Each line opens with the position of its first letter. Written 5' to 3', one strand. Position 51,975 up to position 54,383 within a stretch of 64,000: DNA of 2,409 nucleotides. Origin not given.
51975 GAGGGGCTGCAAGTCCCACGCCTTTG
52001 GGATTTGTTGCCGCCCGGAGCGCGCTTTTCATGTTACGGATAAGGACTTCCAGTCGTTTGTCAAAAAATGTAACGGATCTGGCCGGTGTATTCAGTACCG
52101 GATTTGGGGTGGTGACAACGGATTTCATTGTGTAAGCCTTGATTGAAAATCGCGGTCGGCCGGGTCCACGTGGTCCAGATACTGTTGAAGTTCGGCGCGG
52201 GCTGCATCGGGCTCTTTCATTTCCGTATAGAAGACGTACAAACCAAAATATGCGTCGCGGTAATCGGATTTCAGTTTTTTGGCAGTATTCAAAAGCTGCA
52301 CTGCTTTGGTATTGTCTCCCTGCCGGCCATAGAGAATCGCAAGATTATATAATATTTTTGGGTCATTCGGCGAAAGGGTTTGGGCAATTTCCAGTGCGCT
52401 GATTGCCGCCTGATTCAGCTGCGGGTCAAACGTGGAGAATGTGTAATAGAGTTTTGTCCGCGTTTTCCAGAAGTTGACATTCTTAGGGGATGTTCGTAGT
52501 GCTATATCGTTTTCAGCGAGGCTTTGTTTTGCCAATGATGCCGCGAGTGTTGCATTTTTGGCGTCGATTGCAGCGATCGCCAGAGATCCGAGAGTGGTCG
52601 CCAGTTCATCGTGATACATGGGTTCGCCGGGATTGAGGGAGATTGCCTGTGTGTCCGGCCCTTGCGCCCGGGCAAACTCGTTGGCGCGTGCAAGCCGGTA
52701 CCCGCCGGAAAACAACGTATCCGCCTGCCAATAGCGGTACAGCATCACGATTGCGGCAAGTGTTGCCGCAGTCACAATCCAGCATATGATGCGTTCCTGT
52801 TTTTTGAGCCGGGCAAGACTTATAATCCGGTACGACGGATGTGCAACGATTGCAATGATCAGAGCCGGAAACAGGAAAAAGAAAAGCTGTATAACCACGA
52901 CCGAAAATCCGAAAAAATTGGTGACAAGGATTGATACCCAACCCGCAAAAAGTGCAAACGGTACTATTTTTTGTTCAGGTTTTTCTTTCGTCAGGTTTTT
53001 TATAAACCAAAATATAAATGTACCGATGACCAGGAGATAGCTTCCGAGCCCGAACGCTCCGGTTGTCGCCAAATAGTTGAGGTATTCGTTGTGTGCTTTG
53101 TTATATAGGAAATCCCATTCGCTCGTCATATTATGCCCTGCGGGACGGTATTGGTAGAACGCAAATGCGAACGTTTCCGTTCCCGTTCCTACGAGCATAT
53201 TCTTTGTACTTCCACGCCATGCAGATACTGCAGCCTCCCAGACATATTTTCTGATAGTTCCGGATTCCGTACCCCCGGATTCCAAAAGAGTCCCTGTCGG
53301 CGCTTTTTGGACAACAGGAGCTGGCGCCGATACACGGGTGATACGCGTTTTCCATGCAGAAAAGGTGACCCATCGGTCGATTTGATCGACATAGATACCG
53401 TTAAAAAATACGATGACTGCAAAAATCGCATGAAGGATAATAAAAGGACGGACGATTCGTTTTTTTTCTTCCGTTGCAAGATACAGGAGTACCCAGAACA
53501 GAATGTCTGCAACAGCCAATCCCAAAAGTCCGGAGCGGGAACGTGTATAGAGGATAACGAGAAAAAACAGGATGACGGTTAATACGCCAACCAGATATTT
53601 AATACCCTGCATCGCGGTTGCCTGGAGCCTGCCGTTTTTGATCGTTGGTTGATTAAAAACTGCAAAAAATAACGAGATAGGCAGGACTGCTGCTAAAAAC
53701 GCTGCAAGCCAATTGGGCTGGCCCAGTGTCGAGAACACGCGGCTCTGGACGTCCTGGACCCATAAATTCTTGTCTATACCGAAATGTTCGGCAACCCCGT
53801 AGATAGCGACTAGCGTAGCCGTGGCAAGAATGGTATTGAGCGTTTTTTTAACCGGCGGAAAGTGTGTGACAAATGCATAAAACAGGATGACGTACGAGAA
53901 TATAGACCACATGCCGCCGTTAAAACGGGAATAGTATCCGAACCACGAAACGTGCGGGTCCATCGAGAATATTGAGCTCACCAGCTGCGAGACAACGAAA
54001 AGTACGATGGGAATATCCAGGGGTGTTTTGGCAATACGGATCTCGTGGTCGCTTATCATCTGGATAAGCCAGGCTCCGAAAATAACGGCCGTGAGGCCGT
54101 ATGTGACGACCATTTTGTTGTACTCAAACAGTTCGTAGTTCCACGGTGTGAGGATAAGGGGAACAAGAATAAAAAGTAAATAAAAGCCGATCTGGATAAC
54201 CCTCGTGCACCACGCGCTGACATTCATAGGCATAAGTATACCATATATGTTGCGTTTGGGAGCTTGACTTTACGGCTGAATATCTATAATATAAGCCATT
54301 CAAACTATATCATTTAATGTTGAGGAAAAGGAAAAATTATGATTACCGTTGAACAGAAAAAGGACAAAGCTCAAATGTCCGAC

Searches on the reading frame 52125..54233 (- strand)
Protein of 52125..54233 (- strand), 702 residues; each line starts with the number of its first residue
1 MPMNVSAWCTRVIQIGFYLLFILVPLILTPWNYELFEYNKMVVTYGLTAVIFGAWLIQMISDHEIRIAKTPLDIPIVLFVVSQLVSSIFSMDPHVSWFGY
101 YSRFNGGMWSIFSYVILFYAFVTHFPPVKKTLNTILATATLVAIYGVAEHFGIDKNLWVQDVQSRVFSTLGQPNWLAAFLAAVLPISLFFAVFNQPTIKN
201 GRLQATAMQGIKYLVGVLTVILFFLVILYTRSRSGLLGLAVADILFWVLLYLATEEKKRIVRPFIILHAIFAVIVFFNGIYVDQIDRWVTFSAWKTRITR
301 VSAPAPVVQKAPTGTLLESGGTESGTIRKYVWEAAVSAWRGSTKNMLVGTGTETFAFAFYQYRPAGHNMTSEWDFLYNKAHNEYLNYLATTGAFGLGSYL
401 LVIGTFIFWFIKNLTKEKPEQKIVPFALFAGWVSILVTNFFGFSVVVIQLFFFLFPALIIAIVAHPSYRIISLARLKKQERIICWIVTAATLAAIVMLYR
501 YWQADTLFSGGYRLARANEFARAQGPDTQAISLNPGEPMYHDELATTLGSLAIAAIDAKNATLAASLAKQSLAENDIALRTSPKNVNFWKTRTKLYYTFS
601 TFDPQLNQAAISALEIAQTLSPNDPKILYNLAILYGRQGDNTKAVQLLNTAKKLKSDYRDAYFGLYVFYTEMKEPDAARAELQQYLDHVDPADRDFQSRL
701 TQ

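Call 45: search_protein_families(library=pfam, proteins=[window:52125-54233:-], max_evalue=0.001)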
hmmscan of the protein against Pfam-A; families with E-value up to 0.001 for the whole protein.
window:52125-54233:- (702 aa): 7 families
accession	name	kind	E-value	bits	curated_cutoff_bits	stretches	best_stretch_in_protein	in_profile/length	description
PF04932.20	Wzy_C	-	2.4e-14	53.8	31.7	1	218-399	1-148/149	O-Antigen ligase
PF14559.12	TPR_19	-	2.7e-08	34.4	25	2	638-688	4-54/68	Tetratricopeptide repeat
PF13414.12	TPR_11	-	8.8e-07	29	26.8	0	609-639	12-42/42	TPR repeat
PF13431.12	TPR_17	-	1.4e-06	28.6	24.4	1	620-646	8-34/34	Tetratricopeptide repeat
PF13424.12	TPR_12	-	0.00014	22.4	30.1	0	612-652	28-72/77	Tetratricopeptide repeat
PF13428.12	TPR_14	-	0.00018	22.3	23.5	0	625-664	1-40/44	Tetratricopeptide repeat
PF13371.12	TPR_9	-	0.0003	21.2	35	0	607-661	11-65/73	Tetratricopeptide repeat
